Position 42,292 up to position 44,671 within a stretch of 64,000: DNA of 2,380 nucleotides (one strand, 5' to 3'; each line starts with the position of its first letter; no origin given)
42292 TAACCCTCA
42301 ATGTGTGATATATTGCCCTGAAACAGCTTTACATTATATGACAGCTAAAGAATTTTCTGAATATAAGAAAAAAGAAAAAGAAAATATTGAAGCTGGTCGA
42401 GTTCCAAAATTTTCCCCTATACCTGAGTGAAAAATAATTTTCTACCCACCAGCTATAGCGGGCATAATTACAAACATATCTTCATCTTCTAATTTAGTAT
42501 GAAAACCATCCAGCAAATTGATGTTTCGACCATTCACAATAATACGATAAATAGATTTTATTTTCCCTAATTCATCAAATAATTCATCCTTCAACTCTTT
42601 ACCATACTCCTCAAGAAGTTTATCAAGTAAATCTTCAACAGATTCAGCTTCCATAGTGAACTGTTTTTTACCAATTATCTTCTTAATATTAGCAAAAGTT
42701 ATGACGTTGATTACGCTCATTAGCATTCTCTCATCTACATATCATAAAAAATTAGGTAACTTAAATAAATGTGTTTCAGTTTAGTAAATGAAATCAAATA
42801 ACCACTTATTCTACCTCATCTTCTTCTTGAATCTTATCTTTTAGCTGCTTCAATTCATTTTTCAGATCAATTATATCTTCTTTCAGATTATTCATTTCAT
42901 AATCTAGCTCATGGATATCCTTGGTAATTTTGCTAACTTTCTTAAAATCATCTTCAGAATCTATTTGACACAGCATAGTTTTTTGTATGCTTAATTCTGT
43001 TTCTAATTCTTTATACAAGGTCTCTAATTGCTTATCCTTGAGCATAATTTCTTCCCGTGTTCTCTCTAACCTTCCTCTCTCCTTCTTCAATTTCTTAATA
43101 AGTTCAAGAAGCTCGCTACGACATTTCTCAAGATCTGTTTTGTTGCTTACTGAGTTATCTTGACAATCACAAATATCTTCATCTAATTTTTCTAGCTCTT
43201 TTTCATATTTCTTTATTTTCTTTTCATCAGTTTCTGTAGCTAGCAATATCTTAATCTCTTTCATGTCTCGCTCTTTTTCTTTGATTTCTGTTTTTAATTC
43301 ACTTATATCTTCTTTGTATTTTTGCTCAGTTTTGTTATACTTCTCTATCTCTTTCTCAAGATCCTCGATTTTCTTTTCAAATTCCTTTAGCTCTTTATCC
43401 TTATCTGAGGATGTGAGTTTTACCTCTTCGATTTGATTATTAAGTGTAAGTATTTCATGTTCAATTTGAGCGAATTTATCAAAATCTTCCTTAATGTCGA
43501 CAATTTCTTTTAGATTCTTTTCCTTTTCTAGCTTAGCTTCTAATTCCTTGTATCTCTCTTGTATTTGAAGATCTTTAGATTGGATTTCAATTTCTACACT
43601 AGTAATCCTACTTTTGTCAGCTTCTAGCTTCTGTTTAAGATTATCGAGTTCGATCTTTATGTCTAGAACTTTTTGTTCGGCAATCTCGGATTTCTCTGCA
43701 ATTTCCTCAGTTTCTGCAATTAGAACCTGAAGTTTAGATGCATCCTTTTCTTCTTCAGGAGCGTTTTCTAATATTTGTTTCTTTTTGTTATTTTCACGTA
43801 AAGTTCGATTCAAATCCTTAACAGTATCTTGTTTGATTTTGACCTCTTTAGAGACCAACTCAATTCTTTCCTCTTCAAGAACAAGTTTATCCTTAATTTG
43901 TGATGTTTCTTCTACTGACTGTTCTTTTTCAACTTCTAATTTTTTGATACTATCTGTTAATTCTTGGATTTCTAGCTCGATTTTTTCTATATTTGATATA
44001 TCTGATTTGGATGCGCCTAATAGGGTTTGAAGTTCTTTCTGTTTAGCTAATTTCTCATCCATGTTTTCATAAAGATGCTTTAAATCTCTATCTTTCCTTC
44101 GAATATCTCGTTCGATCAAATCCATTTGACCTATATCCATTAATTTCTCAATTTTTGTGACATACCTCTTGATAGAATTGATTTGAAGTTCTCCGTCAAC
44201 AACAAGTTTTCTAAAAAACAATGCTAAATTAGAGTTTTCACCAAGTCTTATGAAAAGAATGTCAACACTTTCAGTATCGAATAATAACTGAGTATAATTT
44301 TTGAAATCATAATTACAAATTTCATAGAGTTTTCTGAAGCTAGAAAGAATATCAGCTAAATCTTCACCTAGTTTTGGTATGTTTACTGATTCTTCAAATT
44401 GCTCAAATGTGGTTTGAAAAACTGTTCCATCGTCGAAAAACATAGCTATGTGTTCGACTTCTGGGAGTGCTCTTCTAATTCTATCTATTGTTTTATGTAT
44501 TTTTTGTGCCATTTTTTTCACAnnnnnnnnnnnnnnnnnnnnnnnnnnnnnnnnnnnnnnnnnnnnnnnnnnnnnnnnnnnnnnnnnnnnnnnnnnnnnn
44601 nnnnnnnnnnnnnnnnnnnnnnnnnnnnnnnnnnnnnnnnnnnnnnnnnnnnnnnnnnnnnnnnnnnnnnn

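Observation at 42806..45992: Roadblock/LC7-like domain fused to a 450-aa coiled coil, in an operon with a 12-TM permease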

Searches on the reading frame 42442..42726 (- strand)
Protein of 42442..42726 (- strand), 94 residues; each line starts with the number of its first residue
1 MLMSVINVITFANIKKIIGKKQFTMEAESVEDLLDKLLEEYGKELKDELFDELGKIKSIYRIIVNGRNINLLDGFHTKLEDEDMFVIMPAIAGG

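Call 5: search_protein_families(library=pfam, proteins=[window:42442-42726:-], max_evalue=1)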
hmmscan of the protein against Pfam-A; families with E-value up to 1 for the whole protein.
window:42442-42726:- (94 aa): 3 families
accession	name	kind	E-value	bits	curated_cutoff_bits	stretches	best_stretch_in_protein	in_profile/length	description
PF02597.26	ThiS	-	2.6e-09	37.9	22.5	1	10-94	3-76/76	ThiS family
PF09138.17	Urm1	-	0.0021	18.9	21.8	1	24-94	27-96/96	Urm1 (Ubiquitin related modifier)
PF20222.3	DUF6581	-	0.085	12.2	27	1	27-81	197-255/401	Family of unknown function (DUF6581)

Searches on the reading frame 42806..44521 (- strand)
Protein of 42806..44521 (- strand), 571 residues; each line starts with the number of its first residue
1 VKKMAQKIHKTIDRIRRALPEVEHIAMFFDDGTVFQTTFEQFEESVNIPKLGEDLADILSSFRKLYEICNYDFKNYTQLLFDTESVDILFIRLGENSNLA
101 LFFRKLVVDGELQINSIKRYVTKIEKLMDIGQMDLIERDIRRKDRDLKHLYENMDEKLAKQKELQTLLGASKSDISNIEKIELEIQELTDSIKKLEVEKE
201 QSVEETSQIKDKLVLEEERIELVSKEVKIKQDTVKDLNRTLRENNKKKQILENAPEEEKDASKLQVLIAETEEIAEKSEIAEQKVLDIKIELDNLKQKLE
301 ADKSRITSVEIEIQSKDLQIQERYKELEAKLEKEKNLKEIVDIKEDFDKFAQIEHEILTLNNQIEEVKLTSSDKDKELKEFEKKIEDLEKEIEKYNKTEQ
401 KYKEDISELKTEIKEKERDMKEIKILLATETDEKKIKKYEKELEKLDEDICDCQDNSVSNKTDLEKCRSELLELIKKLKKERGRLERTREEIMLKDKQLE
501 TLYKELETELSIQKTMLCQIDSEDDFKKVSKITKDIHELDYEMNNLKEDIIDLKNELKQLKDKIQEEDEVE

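Call 5: search_protein_families(library=pfam, proteins=[window:42806-44521:-], max_evalue=1)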
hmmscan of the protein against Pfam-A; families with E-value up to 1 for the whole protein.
window:42806-44521:- (571 aa): 2 families
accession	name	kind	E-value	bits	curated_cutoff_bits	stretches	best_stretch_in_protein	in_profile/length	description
PF06696.16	Strep_SA_rep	-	0.088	13.3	26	1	431-452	1-23/25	Streptococcal surface antigen repeat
PF19457.4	DUF5994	-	0.31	11.5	26.3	0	161-205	26-71/112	Family of unknown function (DUF5994)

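Call 25: search_protein_families(library=ncbifam, proteins=[window:42806-44521:-], max_evalue=0.1)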
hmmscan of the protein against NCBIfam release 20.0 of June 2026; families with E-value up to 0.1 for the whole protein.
window:42806-44521:- (571 aa): 7 families
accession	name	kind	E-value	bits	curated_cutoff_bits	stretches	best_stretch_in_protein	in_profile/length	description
TIGR02168.1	SMC_prok_B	equivalog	1.6e-09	36.1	567.35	1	375-567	685-873/1181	chromosome segregation protein SMC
TIGR02169.1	SMC_prok_A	equivalog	2.8e-07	28.7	729.4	1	319-567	209-468/1165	chromosome segregation protein SMC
TIGR04523.1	Mplasa_alph_rch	subfamily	1.9e-06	26.1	270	1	279-567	315-594/745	helix-rich protein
NF045487.1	ASRP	equivalog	2.3e-06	26.5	300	2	271-571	120-452/593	archaea-specific SMC-related protein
NF045780.1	TrlF_fam_ATP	equivalog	0.00021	20.1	350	1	114-439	417-731/944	TrlF family AAA-like ATPase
NF041035.1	Rad50_Halo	equivalog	0.0011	17.4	1000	1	314-569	190-447/883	DNA double-strand break repair ATPase Rad50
NF002572.0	PRK02224.1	equivalog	0.034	12.4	1087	0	325-569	202-440/888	DNA double-strand break repair ATPase Rad50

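Call 63: search_protein_families(library=pfam, alignment_id=A1, max_evalue=0.1)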
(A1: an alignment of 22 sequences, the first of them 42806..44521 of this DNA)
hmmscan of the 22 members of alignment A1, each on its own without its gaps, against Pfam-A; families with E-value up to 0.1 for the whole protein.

A. member 1, window:42806-44521:- (571 aa): 1 family
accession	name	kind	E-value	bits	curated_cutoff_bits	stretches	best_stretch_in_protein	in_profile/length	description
PF06696.16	Strep_SA_rep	-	0.088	13.3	26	1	431-452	1-23/25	Streptococcal surface antigen repeat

B. families by the number of members that match (of 22 scanned): 23 families
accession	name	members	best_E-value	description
PF04392.18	ABC_sub_bind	8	0.0041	ABC transporter substrate binding protein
PF03259.23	Robl_LC7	3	4.2e-06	Roadblock/LC7 domain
PF12813.12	XPG_I_2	2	0.00086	XPG domain containing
PF06103.16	DUF948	2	0.0088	Bacterial protein of unknown function (DUF948)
PF08647.16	BRE1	1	0.002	BRE1 E3 ubiquitin ligase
PF10899.13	AbiGi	1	0.0041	Putative abortive phage resistance protein AbiGi, antitoxin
PF05701.16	WEMBL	1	0.011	Weak chloroplast movement under blue light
PF20438.3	SpoIVA_middle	1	0.013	Stage IV sporulation protein A, middle domain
PF05791.16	Bacillus_HBL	1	0.024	Bacillus haemolytic enterotoxin (HBL)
PF01519.22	DUF16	1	0.03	Protein of unknown function DUF16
PF14362.11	DUF4407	1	0.046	Domain of unknown function (DUF4407)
PF22563.2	iREC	1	0.048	Inactive Receiver domain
PF24309.1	IMEF_Flp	1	0.049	IMEF cargo Flp protein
PF04102.17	SlyX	1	0.05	SlyX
PF06785.16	UPF0242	1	0.058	Uncharacterised protein family (UPF0242) N-terminus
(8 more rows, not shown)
